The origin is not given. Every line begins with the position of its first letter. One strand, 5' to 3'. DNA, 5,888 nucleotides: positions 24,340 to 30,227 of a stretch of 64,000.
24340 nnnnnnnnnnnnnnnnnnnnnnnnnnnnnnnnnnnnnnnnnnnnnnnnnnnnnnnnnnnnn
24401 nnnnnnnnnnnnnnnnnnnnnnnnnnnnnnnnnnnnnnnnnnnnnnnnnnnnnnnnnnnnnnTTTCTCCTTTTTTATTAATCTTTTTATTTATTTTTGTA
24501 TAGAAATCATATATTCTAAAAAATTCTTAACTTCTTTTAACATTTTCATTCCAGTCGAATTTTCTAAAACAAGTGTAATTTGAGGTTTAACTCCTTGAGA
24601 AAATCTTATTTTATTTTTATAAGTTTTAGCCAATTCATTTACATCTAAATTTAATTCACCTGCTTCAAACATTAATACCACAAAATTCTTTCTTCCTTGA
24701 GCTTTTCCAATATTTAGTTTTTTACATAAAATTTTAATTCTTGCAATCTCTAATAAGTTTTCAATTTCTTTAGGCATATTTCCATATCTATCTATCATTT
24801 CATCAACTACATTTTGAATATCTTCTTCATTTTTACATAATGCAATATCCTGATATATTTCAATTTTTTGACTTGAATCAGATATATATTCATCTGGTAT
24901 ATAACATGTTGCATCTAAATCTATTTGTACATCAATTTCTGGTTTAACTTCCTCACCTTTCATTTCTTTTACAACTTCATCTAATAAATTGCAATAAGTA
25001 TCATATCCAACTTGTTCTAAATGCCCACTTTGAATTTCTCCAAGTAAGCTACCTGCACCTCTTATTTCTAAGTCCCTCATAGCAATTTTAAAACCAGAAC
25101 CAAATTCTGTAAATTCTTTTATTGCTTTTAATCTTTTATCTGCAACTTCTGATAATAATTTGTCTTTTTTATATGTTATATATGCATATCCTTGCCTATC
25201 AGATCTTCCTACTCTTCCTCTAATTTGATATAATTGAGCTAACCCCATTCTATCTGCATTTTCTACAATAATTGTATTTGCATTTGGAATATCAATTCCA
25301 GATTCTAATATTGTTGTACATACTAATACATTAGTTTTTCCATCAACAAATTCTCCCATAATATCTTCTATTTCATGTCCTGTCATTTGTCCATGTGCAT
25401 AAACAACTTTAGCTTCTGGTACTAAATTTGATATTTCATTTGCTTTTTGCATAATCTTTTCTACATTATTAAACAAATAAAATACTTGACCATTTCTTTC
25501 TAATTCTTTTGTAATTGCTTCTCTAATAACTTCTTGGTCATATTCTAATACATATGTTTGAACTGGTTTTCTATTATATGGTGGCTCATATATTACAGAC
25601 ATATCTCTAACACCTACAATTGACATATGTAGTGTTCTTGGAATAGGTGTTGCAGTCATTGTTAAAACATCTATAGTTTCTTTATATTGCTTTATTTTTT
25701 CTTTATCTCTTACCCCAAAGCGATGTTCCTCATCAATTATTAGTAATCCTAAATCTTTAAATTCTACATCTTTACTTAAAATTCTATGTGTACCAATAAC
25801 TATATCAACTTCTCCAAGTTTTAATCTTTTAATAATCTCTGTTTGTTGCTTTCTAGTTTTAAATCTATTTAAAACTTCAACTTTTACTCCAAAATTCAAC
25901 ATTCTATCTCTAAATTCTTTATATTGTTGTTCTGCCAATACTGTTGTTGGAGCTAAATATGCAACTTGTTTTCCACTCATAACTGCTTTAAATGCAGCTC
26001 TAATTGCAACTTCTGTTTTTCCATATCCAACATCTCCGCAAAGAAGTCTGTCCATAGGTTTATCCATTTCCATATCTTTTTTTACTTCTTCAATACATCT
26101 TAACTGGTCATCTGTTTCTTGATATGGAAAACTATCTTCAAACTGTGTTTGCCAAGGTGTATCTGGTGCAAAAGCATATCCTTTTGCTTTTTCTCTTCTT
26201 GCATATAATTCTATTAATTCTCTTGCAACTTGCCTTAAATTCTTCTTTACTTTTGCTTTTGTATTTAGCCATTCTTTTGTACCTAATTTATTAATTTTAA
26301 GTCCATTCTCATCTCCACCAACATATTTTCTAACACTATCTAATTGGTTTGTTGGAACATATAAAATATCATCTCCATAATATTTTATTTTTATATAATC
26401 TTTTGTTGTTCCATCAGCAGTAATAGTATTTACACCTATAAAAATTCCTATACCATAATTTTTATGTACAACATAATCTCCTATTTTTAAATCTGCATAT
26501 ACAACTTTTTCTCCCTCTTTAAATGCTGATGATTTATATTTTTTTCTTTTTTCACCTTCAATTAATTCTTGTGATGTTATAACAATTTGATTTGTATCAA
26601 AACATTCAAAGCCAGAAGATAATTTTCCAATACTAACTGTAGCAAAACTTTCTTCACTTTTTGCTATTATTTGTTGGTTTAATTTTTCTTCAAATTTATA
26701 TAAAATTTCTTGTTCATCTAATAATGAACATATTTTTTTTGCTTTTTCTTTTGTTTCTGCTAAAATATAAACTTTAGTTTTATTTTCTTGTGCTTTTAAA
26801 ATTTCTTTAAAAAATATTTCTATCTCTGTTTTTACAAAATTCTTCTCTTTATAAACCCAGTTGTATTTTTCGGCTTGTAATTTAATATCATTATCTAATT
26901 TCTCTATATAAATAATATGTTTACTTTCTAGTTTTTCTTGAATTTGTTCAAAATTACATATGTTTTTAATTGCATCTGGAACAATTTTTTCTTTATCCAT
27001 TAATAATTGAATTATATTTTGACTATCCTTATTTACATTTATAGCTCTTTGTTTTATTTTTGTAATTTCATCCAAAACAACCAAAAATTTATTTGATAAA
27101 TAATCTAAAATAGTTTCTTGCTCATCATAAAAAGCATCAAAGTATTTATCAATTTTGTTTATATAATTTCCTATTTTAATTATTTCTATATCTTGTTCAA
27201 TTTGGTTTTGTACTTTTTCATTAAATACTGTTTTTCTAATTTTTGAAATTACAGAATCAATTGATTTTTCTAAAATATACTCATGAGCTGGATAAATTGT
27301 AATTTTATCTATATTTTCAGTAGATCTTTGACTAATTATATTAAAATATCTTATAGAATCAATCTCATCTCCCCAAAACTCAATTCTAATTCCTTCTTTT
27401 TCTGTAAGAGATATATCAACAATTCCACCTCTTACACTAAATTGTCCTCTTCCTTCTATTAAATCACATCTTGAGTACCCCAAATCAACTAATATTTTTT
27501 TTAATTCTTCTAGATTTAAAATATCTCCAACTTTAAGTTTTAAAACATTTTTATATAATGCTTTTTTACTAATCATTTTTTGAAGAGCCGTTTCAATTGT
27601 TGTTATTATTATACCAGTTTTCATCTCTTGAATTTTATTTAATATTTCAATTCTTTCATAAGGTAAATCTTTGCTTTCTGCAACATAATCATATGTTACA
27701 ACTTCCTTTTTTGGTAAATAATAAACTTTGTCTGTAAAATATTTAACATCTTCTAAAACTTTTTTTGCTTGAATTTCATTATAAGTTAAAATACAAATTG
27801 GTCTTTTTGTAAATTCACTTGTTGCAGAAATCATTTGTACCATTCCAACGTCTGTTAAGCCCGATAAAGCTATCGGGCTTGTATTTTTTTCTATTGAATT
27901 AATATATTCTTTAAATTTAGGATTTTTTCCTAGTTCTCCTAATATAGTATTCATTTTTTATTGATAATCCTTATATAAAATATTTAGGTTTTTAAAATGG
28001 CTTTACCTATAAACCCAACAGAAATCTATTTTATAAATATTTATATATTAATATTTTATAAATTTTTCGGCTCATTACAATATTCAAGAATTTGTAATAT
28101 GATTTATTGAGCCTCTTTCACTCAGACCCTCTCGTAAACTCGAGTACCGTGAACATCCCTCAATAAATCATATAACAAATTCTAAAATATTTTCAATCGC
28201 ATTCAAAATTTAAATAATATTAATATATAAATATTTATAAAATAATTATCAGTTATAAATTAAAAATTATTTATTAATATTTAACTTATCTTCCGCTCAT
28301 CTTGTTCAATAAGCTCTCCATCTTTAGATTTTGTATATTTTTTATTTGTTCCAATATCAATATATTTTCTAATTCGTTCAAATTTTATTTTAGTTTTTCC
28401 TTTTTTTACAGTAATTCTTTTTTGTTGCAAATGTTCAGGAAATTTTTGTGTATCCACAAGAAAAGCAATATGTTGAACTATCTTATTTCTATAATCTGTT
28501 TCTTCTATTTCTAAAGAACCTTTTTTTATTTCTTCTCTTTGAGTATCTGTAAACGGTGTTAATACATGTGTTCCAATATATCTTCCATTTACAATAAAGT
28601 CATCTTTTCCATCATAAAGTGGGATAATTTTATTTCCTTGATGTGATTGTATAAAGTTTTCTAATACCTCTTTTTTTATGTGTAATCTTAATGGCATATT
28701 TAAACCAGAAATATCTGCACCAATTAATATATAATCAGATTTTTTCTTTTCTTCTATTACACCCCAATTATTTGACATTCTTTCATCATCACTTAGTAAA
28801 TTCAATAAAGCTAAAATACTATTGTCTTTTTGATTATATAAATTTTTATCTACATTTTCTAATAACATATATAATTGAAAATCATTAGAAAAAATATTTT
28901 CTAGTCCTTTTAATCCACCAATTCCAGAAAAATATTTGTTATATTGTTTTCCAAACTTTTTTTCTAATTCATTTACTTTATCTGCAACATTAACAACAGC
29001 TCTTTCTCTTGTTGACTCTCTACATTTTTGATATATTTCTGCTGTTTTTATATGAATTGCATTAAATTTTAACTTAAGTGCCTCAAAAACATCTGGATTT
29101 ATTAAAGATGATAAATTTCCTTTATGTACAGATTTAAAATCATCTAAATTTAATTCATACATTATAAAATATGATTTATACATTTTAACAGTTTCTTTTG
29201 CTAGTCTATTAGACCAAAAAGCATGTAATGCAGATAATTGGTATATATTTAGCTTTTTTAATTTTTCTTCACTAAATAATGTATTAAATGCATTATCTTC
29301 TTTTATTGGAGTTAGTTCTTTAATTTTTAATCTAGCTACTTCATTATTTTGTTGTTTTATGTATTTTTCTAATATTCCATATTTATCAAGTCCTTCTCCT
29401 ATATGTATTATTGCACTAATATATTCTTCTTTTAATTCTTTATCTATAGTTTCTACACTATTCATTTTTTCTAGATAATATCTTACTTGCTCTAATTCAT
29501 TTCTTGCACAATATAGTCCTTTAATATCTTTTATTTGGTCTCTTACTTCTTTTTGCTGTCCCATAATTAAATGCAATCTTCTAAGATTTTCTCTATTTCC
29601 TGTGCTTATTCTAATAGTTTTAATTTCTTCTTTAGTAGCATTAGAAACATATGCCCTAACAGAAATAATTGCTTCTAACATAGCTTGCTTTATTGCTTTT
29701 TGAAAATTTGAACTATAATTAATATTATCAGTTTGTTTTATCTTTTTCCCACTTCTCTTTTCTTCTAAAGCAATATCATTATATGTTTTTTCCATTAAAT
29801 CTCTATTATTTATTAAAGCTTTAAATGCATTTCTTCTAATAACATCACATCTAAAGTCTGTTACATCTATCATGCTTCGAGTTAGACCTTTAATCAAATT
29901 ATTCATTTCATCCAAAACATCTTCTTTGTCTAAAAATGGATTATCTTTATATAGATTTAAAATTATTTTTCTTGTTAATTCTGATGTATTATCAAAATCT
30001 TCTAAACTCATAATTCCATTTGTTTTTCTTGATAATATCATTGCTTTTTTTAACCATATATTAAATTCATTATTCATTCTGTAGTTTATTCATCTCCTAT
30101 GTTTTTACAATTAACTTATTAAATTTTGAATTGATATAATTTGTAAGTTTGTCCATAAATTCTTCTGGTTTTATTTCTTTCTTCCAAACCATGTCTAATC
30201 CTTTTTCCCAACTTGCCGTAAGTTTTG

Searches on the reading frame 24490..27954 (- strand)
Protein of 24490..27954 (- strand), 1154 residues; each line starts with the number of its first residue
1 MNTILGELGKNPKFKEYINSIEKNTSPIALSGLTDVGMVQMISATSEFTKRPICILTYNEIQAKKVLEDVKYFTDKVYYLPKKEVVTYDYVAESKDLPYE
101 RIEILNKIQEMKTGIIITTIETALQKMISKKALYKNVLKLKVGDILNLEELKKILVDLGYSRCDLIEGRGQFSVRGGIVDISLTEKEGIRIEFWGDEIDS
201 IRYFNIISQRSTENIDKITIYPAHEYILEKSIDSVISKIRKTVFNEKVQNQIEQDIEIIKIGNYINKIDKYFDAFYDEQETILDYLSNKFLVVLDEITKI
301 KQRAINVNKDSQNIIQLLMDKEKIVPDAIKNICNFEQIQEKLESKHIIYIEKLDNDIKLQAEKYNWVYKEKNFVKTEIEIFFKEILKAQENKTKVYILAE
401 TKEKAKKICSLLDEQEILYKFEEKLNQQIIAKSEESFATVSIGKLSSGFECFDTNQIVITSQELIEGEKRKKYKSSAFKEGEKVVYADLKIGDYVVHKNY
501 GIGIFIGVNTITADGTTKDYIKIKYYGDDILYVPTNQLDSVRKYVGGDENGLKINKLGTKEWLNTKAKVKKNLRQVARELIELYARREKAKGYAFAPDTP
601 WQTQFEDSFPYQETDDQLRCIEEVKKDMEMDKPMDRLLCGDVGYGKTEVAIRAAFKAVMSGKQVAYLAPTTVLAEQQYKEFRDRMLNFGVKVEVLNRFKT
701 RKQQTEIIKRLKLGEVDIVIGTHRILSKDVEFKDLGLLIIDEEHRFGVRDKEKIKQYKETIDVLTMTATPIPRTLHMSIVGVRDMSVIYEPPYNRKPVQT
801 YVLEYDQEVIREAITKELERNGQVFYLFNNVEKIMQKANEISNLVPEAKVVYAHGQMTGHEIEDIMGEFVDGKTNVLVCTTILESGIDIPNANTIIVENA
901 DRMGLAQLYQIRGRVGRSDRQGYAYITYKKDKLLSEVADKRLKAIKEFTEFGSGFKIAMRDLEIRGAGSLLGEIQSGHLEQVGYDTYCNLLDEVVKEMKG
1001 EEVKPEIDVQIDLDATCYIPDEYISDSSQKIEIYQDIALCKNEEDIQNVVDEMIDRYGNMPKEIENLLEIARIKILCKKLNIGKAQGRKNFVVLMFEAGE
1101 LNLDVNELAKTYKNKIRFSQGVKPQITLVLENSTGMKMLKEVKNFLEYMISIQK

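Call 15: search_protein_families(library=pfam, proteins=[window:24490-27954:-])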
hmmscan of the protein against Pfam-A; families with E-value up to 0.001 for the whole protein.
window:24490-27954:- (1154 aa): 6 families
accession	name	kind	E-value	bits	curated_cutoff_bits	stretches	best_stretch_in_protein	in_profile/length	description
PF00270.35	DEAD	-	8.3e-29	100.9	26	1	614-775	1-164/167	DEAD/DEAH box helicase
PF17757.6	UvrB_inter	-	1.6e-28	99.1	22.9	1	138-226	1-91/91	UvrB interaction domain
PF03461.20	TRCF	-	4.5e-26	91.5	25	1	1014-1098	2-86/95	TRCF domain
PF00271.37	Helicase_C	-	5.9e-23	81.7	23.5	1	812-918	8-109/110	Helicase conserved C-terminal domain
PF02559.22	CarD_TRCF_RID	-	2.8e-20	72.6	23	1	489-545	1-57/57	CarD-like/TRCF RID domain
PF22590.2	Cas3-like_C_2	-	4.5e-05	24.1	27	1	822-919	3-105/106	CRISPR-associated nuclease/helicase Cas3, C-terminal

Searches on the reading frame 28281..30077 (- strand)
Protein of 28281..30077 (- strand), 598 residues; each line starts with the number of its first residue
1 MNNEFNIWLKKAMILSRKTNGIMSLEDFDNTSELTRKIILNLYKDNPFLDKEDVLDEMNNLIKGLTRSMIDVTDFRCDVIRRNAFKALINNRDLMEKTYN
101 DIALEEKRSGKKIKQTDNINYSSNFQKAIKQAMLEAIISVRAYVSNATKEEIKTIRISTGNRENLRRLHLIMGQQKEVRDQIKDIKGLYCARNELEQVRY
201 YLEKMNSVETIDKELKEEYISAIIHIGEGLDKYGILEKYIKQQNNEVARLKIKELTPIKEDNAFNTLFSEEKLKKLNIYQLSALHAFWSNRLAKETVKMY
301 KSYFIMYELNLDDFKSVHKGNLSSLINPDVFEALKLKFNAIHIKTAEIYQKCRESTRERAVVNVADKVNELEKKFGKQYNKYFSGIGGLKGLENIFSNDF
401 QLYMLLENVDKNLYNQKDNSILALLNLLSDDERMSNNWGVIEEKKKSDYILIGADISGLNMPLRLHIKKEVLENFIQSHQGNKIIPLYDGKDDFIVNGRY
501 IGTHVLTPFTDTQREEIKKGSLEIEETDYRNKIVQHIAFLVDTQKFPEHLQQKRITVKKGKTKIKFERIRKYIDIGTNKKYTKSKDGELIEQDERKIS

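Call 15: search_protein_families(library=pfam, proteins=[window:28281-30077:-])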
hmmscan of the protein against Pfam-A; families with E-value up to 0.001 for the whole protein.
window:28281-30077:- (598 aa): 0 families

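Call 51: find_homologous_proteins(query=window:28281-30077:-, max_evalue=1e-30)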
Query window:28281-30077:- (598 aa): 11 proteins with E <= 1e-30 among 8000 candidates.
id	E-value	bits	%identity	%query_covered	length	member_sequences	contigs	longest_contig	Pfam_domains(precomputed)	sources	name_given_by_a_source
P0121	0.0e+0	1250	96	100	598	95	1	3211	-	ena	-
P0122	0.0e+0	1049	80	100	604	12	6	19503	-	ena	-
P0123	2.2e-237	807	62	100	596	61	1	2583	-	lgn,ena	-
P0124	2.4e-136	474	43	99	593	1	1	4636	-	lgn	-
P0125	2.1e-132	461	42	99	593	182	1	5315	-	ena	-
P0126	3.7e-132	460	43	99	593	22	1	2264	-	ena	-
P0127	3.7e-131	457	41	99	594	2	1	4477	-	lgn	-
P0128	1.1e-130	455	42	99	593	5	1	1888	-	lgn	-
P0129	1.2e-130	455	42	99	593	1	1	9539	-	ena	-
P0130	3.7e-130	454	42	99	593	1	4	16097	-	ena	-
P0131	1.2e-112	396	45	76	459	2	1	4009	-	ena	-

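Call 52: find_encoding_contigs(protein=P0122, flank=2500, max_places=3)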
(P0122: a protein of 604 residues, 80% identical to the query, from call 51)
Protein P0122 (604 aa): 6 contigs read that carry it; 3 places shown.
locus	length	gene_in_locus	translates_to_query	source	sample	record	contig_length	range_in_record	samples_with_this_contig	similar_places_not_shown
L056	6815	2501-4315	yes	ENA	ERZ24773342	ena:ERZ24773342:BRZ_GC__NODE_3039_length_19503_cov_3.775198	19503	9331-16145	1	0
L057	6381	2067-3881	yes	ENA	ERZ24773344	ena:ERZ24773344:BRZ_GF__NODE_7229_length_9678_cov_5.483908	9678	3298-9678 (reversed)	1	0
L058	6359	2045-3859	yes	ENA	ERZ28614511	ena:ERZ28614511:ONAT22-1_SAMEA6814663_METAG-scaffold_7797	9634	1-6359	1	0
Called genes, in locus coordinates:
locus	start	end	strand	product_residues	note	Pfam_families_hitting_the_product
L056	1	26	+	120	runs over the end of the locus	PF01925:TauE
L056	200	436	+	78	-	PF13443:HTH_26 (weak)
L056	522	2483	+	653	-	PF01751:Toprim, PF01131:Topoisom_bac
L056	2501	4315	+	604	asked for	-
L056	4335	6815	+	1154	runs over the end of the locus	PF17757:UvrB_inter, PF02559:CarD_TRCF_RID, PF00270:DEAD, PF00271:Helicase_C, PF22590:Cas3-like_C_2 (weak), PF03461:TRCF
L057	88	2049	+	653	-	PF01751:Toprim, PF01131:Topoisom_bac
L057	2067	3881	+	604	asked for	-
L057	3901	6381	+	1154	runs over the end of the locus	PF17757:UvrB_inter, PF02559:CarD_TRCF_RID, PF00270:DEAD, PF00271:Helicase_C, PF22590:Cas3-like_C_2 (weak), PF03461:TRCF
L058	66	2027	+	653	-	PF01751:Toprim, PF01131:Topoisom_bac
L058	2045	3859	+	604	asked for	-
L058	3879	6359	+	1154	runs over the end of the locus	PF17757:UvrB_inter, PF02559:CarD_TRCF_RID, PF00270:DEAD, PF00271:Helicase_C, PF22590:Cas3-like_C_2 (weak), PF03461:TRCF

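Call 53: find_encoding_contigs(protein=P0130, flank=2500, max_places=2)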
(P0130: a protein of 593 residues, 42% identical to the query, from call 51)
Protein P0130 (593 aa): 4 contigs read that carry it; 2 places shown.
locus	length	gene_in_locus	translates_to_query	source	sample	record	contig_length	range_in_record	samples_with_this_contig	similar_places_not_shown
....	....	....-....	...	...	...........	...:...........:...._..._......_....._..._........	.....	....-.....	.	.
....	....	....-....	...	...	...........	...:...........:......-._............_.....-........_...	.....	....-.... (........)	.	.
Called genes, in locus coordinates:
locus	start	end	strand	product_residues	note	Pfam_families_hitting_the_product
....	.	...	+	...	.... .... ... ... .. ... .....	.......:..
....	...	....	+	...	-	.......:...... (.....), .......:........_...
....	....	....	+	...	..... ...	-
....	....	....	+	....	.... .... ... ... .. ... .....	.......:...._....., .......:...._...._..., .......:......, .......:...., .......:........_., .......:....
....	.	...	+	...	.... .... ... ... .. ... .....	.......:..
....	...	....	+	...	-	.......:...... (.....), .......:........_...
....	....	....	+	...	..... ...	-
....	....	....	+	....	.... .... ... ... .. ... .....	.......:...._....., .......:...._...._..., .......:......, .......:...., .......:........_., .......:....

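Call 75: search_protein_families(library=pfam, proteins=[window:28281-30077:-], max_evalue=0.01)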
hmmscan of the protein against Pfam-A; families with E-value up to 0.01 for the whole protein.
window:28281-30077:- (598 aa): 0 families
